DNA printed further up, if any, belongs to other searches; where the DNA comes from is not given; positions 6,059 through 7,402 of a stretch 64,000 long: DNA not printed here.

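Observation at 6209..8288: Tandem paralogous fibre-like genes with conserved termini and a divergent core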

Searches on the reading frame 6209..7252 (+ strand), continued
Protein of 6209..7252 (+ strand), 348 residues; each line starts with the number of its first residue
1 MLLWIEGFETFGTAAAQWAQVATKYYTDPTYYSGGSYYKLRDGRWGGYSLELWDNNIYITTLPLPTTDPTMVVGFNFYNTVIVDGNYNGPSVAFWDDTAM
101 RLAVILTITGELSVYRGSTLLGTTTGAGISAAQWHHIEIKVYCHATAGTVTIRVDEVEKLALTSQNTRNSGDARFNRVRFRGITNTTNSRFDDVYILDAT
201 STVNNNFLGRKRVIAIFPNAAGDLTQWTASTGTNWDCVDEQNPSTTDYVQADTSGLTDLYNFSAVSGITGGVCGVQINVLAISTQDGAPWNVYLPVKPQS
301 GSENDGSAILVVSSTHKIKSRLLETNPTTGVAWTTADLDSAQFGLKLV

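Call 34: get_annotated_region(hit=H34, flank=9000)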
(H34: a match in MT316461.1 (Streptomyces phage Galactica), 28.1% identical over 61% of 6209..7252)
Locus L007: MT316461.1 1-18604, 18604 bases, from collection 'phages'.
description: Streptomyces phage Galactica, complete genome.
organism: Streptomyces phage Galactica (NCBI taxid 2725755)
taxonomy: Viruses; Duplodnaviria; Heunggongvirae; Uroviricota; Caudoviricetes; Hiyaavirus
host: Streptomyces mirabilis NRRL B-2400; source: soil; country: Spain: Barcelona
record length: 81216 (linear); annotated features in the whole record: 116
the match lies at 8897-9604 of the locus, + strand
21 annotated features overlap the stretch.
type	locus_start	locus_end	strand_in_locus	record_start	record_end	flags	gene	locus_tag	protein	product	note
CDS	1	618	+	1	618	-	1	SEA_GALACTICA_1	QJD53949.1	terminase small subunit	-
CDS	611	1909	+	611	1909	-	2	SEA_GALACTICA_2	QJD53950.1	terminase large subunit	-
CDS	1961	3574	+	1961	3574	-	3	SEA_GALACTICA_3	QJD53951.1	portal protein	-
CDS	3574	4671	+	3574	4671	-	4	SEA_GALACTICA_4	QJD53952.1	MuF-like minor capsid protein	-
CDS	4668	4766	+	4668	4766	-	5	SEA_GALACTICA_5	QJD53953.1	hypothetical protein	-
CDS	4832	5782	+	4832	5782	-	6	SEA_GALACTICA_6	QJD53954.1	hypothetical protein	-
CDS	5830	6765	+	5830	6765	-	7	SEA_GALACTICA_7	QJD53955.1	major capsid protein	-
CDS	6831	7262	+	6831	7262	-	8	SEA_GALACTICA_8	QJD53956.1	methyltransferase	-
CDS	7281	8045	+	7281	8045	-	9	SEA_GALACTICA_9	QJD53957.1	hypothetical protein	-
CDS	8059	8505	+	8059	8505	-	10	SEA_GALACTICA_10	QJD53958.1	hypothetical protein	-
CDS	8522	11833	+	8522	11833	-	11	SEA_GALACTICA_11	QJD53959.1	minor tail protein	-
CDS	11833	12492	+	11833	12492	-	12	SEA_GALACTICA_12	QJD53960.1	head-to-tail adaptor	-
CDS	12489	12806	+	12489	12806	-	13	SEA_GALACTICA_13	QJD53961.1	head-to-tail stopper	-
CDS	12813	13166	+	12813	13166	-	14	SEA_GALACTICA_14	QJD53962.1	hypothetical protein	-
CDS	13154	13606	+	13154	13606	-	15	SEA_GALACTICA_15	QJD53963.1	tail terminator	-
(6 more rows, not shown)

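Call 45: get_annotated_region(hit=H1, flank=10000)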
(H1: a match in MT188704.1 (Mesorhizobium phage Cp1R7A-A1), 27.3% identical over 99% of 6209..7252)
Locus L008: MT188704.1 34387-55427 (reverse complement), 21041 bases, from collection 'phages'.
description: Mesorhizobium phage Cp1R7A-A1, complete genome.
organism: Mesorhizobium phage Cp1R7A-A1 (NCBI taxid 2723894)
taxonomy: Viruses; Duplodnaviria; Heunggongvirae; Uroviricota; Caudoviricetes
host: Mesorhizobium loti R7ANS; source: -; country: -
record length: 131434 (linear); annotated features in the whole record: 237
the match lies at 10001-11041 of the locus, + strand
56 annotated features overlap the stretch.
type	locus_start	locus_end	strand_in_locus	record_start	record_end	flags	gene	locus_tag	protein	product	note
CDS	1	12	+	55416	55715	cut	-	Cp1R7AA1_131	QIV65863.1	hypothetical protein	Hypothetical protein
CDS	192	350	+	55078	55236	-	-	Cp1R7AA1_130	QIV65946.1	hypothetical protein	Hypothetical protein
CDS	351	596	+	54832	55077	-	-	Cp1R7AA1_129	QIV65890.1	hypothetical protein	Hypothetical protein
CDS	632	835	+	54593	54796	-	-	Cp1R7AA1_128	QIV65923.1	hypothetical protein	Hypothetical protein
CDS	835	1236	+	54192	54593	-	-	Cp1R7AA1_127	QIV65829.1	hypothetical protein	Hypothetical protein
CDS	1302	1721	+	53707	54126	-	-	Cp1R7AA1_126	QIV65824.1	hypothetical protein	Hypothetical protein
CDS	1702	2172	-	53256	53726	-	-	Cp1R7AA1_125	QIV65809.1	hypothetical protein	Hypothetical protein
CDS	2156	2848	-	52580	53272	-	-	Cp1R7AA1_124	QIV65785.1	hypothetical protein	Hypothetical protein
CDS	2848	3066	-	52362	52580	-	-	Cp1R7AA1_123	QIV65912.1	hypothetical protein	Hypothetical protein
CDS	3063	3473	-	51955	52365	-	-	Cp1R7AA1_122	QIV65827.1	hypothetical protein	Hypothetical protein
CDS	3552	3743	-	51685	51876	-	-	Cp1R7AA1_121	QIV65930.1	hypothetical protein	Hypothetical protein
CDS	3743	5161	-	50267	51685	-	-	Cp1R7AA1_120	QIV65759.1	nicotinamide phosphoribosyl transferase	Nicotinamide phosphoribosyl transferase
CDS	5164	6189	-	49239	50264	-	-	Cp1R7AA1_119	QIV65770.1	nicotinamide-nucleotide adenylyltransferase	Nicotinamide-nucleotide adenylyltransferase or ADP-ribose pyrophosphatase or bifunctional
CDS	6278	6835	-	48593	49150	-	-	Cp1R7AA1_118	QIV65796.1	bifunctional (p)ppGpp synthase/hydrolase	Bifunctional (p)ppGpp synthase/hydrolase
tRNA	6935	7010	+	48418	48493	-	-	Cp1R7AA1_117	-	tRNA-Cys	tRNA-Cys-00001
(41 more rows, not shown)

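Call 46: get_annotated_region(hit=H3, flank=8000)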
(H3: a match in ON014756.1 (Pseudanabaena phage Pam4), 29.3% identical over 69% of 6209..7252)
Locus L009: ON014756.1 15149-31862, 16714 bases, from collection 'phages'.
description: Pseudanabaena phage Pam4, complete genome.
organism: Pseudanabaena phage Pam4 (NCBI taxid 2936520)
taxonomy: Viruses; Duplodnaviria; Heunggongvirae; Uroviricota; Caudoviricetes
host: Pseudanabaena sp.; source: water samples from the Lake Chaohu; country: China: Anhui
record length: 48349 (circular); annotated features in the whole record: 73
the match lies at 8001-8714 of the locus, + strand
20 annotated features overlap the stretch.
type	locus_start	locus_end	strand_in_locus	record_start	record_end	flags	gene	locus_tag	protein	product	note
CDS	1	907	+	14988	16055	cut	-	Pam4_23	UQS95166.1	hypothetical protein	-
CDS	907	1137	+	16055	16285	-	-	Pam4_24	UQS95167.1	hypothetical protein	-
CDS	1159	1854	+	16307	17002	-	-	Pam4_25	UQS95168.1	major tail protein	Major tail protein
CDS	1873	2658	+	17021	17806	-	-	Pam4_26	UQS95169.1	adaptor protein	Adaptor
CDS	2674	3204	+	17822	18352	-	-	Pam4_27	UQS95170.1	hypothetical protein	-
CDS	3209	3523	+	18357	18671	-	-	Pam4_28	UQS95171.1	minor capsid protein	Minor capsid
CDS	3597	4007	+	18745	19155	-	-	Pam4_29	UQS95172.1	hypothetical protein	-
CDS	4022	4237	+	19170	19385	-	-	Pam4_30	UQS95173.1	hypothetical protein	-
CDS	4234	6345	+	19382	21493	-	-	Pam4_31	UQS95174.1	tape measure protein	Tape measure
CDS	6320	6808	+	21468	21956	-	-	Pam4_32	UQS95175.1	baseplate protein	Baseplate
CDS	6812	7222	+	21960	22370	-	-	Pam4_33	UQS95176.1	hypothetical protein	-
CDS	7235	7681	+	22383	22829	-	-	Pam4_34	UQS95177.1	hypothetical protein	-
CDS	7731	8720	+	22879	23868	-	-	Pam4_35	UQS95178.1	polysaccharide lyase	Polysaccharide lyase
CDS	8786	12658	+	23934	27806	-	-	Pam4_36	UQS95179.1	hypothetical protein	-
CDS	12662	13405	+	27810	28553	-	-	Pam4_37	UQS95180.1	hypothetical protein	-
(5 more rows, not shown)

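Call 51: find_related_loci(query=A1, collection=viral_contigs, flank=10000)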
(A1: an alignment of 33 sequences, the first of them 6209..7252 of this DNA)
Query A1 (348 aa) in viral_contigs; peptide patterns used: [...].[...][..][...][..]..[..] (x = any residue, [..] = any of these).
401 stretches matched a pattern; 347 encode a relative of the query (tblastn E <= 1e-3); the best 80 are kept; 70 distinct loci.
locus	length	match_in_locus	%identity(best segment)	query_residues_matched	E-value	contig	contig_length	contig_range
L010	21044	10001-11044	68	1-348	8e-159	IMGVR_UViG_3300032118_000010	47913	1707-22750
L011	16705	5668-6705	59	1-347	2e-128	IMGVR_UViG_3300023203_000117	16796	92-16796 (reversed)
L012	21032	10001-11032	53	1-347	3e-110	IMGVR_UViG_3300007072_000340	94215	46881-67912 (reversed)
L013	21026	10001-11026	40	1-347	3e-68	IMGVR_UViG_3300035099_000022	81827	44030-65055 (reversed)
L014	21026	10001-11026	39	1-347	1e-61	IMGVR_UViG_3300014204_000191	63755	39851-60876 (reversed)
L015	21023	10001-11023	39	2-347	5e-58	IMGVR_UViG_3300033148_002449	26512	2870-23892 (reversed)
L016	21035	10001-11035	39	2-347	4e-58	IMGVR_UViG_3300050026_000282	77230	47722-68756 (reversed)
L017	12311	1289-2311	35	2-347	8e-58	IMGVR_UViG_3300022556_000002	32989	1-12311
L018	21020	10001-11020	38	1-347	5e-57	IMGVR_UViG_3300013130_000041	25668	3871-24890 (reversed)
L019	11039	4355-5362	38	2-347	2e-55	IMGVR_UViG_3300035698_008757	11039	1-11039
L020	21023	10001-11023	37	2-348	2e-54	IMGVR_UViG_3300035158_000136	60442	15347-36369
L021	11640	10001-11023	37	2-348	2e-54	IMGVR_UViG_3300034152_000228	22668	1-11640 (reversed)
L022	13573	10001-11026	35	2-347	4e-54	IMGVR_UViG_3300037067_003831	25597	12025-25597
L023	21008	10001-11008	39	1-348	6e-54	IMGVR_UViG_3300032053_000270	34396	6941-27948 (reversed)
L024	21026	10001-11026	39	1-347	1e-61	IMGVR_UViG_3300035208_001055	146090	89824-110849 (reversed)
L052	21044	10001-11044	35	2-348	8e-44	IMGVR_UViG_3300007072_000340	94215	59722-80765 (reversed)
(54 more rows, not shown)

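Call 55: find_encoding_contigs(protein=P0001, flank=10000, max_places=3)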
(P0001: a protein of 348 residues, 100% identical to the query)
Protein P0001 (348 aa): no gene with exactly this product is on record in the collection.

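Call 57: search_protein_families(library=phrogs, proteins=[L052:6488-8158:+, L052:8171-9979:+, L052:9995-11044:+, L052:11044-12318:+, L052:12418-13305:+, L052:13361-14800:+, L052:15217-15726:+, L052:16248-17015:+], max_evalue=0.001)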
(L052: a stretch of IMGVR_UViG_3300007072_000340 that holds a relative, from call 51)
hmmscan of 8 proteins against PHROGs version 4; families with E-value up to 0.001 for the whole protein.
L052:6488-8158:+ (557 aa): 4 families
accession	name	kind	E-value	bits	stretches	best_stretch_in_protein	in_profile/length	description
phrog_675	-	head and packaging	4.2e-89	300.4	1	13-545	14-551/576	terminase large subunit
phrog_15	-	head and packaging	3e-46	159.3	1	13-364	347-722/1330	terminase large subunit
phrog_12876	-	head and packaging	5.8e-17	63.1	1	100-228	7-135/235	terminase large subunit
phrog_21311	-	head and packaging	1.5e-16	62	1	94-280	2-201/218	terminase large subunit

L052:8171-9979:+ (603 aa): 1 family
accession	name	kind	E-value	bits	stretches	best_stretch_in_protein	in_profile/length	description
phrog_145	-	head and packaging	1.7e-35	123.7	1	4-458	4-433/493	portal protein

L052:9995-11044:+ (350 aa): 4 families
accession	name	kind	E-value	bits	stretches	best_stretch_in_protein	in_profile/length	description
phrog_2448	-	unknown function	8e-37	128.2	1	3-348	2-332/335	-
phrog_30887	-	unknown function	4.4e-09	36.1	1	191-350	609-770/771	-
phrog_6368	-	unknown function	6.6e-09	36.4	1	80-348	65-325/328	-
phrog_10924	-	unknown function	1.8e-05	25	1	220-347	265-405/409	-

L052:11044-12318:+ (425 aa): 1 family
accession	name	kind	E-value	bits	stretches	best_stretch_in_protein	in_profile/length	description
phrog_477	-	connector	1.3e-12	48.8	1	259-417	22-169/220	head-tail adaptor Ad1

L052:12418-13305:+ (296 aa): 3 families
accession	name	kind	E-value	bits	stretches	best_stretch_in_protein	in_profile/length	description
phrog_6663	-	unknown function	1.6e-08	35.6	1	117-264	96-231/263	-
phrog_2303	-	head and packaging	1.2e-07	32.8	1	25-133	19-125/219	head scaffolding protein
phrog_206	-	head and packaging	1.7e-07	32.3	1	73-288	52-255/263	head scaffolding protein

L052:13361-14800:+ (480 aa): 2 families
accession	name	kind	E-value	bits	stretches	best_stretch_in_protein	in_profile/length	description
phrog_283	-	head and packaging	1.6e-63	216.3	1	30-480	2-383/385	major head protein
phrog_267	-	head and packaging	7.6e-22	79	1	30-246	34-259/410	major head protein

L052:15217-15726:+ (170 aa): 1 family
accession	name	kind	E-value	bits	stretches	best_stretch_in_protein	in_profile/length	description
phrog_161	-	connector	3.8e-05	25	1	10-135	4-115/120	head closure Hc1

L052:16248-17015:+ (256 aa): 0 families

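Call 59: search_protein_families(library=ncbifam, proteins=[window:6209-7252:+], max_evalue=0.1)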
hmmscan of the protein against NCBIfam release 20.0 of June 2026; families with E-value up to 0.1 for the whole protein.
window:6209-7252:+ (348 aa): 0 families

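Call 61: get_annotated_region(hit=H12, flank=9000)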
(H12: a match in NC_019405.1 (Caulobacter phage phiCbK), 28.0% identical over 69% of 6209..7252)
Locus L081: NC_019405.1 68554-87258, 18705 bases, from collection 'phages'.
description: Caulobacter phage phiCbK, complete genome.
organism: Caulobacter phage phiCbK (NCBI taxid 2927985)
taxonomy: Viruses; Duplodnaviria; Heunggongvirae; Uroviricota; Caudoviricetes; Dolichocephalovirinae; Shapirovirus; Shapirovirus cbk
host: Caulobacter vibrioides; source: -; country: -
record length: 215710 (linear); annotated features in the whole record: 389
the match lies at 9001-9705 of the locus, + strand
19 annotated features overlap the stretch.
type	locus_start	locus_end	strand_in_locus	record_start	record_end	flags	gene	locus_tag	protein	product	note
CDS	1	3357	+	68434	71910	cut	-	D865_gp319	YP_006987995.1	tail protein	virion-associated protein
CDS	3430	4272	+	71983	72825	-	-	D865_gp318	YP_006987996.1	hypothetical protein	-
CDS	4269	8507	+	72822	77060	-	-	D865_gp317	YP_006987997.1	tail protein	virion-associated protein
CDS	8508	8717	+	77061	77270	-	-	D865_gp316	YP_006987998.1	hypothetical protein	-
CDS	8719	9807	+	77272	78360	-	-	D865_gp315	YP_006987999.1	hypothetical protein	-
CDS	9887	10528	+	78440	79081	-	-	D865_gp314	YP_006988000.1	endolysin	-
CDS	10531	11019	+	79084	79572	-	-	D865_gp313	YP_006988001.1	membrane protein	-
CDS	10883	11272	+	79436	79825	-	-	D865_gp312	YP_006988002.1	Rz-like spanin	-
CDS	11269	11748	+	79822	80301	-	-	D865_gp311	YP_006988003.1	holin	-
CDS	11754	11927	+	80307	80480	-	-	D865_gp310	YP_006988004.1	hypothetical protein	-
regulatory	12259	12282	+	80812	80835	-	-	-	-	terminator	predicted rho-independent terminator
CDS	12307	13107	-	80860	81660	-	-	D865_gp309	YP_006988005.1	putative HTH domain DNA-binding protein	-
CDS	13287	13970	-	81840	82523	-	-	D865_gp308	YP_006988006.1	putative dUTP pyrophosphatase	-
CDS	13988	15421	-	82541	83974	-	-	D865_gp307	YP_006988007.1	putative ribonucleoside diphosphate reductase beta subunit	-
CDS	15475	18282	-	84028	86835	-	-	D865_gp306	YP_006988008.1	ribonucleoside-diphosphate reductase large subunit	NrdA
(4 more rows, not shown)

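Call 67: search_solved_structures(query=A1, max_evalue=10, show_alignments=3)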
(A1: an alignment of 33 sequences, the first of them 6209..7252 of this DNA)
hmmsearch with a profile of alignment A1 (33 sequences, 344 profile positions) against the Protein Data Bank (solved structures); distinct sequences matched with E-value up to 10: 3.
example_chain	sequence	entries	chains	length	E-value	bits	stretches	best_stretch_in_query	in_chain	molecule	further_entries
5hon_A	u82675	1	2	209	0.48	12.9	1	34-162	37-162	Extracellular arabinanase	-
9h90_d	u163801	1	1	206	0.77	12.2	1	30-101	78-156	30S ribosomal protein S4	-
4b4p_A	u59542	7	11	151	0.85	12.1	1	70-146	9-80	F18 FIMBRIAL ADHESIN AC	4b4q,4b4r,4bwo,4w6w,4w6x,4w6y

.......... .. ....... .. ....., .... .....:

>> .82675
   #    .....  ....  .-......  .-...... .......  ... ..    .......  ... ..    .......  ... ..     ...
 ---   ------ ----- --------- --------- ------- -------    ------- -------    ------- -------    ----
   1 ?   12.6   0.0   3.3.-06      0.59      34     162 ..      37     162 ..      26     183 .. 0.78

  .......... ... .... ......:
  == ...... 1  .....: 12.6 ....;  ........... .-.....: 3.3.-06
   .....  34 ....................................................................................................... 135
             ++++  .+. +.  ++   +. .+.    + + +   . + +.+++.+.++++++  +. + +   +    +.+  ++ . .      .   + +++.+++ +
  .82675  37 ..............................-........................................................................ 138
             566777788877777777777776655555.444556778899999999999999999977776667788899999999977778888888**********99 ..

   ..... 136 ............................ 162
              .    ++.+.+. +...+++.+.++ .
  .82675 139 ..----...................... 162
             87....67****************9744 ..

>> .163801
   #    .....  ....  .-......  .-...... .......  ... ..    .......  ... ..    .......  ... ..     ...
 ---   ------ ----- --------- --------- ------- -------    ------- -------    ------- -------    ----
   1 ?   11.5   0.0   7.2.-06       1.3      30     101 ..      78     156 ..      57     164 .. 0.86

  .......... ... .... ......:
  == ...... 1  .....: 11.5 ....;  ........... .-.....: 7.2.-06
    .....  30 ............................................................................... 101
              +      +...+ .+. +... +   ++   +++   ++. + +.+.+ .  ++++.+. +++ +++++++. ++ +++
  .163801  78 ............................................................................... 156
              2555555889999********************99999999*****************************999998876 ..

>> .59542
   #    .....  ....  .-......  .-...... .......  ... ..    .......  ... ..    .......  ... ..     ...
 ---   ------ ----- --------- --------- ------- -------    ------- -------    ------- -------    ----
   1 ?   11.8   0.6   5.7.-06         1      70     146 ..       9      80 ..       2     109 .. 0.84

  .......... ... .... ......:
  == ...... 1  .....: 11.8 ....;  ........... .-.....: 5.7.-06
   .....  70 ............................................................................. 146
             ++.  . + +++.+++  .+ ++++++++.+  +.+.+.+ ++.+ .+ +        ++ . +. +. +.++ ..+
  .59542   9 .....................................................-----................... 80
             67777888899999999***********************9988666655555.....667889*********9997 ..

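Call 71: search_protein_representatives(alignment_id=A1)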
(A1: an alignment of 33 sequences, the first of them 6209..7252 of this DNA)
Query: 33 sequences, 344 profile positions. Proteins with E-value up to 0.001 (for the whole library): 28652; up to 1e-10: 21654; up to 1e-30: 11774. The best 150 are listed.
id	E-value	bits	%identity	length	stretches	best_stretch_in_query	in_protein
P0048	1.0e-132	459.1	-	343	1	2-343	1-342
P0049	1.7e-126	438.6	-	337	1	1-344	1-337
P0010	1.6e-124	432.1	-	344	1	1-343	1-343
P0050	3.8e-123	427.6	-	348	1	2-343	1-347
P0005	4.0e-123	427.5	-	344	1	2-343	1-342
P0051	5.2e-123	427.2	-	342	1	2-343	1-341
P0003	2.0e-121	421.9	-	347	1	2-343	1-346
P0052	8.2e-121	419.9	-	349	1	1-341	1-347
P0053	1.4e-120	419.2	-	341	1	2-343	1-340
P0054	7.3e-120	416.8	-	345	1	2-343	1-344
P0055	5.5e-119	413.9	-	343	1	1-344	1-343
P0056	3.8e-118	411.2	-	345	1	1-343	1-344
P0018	4.6e-118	410.9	-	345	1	1-343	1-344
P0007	1.2e-117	409.5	-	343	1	2-343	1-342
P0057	1.4e-117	409.3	-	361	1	1-343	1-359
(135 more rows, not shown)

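Call 90: search_dna_similar(query=window:6209-7252:+, collection=phages, mode=protein, max_rows=60, max_evalue=0.001, rows=spread)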
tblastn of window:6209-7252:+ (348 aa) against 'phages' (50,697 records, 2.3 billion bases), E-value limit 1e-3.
Records with a match: 54; places in all: 58; records where one place covers at least 80% of the query: 2.
Best place of each record, by identity: <60% 54.
By first word of the organism name: Caulobacter 17; Brevundimonas 9; Burkholderia 5; Streptomyces 5; Sphingomonas 4; Tetraselmis 3; Pseudomonas 3; Cronobacter 2; Achromobacter 2; Mesorhizobium 1; and 3 more.
By host as written in the record: Brevundimonas pondensis LVF1 8; Caulobacter crescentus NA1000 6; Caulobacter crescentus 4; Caulobacter vibrioides 4; Burkholderia cenocepacia 4; Streptomyces lividans JI 1326 4; Sphingomonas sp. PM2 4; - 3; and 12 more.
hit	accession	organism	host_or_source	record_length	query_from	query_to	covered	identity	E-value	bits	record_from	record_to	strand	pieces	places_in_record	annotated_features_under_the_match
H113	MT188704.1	Mesorhizobium phage Cp1R7A-A1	Mesorhizobium loti R7ANS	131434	2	346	99%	27.3%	2e-13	77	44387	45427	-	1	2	hypothetical protein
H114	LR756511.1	uncultured phage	metagenomic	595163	2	347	99%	27.2%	4e-20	97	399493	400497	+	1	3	record has no annotation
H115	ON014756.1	Pseudanabaena phage Pam4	Pseudanabaena sp.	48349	107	347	69%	29.3%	1e-16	87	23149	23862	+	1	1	polysaccharide lyase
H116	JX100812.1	Caulobacter virus Magneto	Caulobacter crescentus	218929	77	316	69%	29.3%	6e-5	51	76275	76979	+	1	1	hypothetical protein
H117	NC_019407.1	Caulobacter virus Magneto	Caulobacter crescentus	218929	77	316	69%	29.3%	6e-5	51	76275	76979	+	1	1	hypothetical protein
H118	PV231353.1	Caulobacter phage RBC57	Caulobacter vibrioides CB15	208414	79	316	68%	28.4%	1e-5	53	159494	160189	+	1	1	hypothetical protein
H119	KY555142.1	Caulobacter phage Ccr10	Caulobacter crescentus NA1000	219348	79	316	68%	28.4%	1e-5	53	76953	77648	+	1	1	hypothetical protein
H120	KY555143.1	Caulobacter phage Ccr2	Caulobacter crescentus NA1000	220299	79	316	68%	28.4%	1e-5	53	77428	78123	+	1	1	hypothetical protein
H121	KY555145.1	Caulobacter phage Ccr29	Caulobacter crescentus NA1000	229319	79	316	68%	28.4%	1e-5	53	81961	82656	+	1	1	hypothetical protein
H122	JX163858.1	Caulobacter phage phiCbK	Caulobacter crescentus CB15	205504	77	316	69%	28.0%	5e-4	48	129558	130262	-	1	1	hypothetical protein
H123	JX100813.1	Caulobacter phage phiCbK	Caulobacter vibrioides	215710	77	316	69%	28.0%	5e-4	48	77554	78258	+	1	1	hypothetical protein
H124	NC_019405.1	Caulobacter phage phiCbK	Caulobacter vibrioides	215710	77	316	69%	28.0%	5e-4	48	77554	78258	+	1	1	hypothetical protein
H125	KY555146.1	Caulobacter phage Ccr32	Caulobacter crescentus NA1000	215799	77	316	69%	28.0%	5e-4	48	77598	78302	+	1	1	hypothetical protein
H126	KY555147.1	Caulobacter phage Ccr34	Caulobacter crescentus NA1000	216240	77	316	69%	28.0%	5e-4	48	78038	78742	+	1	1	hypothetical protein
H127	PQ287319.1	Caulobacter phage S2L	Caulobacter vibrioides CB15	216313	77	316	69%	28.0%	5e-4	48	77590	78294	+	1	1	hypothetical protein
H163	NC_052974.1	Achromobacter phage vB_AchrS_AchV4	-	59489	191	348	45%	27.3%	4e-4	48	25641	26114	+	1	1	virion structural protein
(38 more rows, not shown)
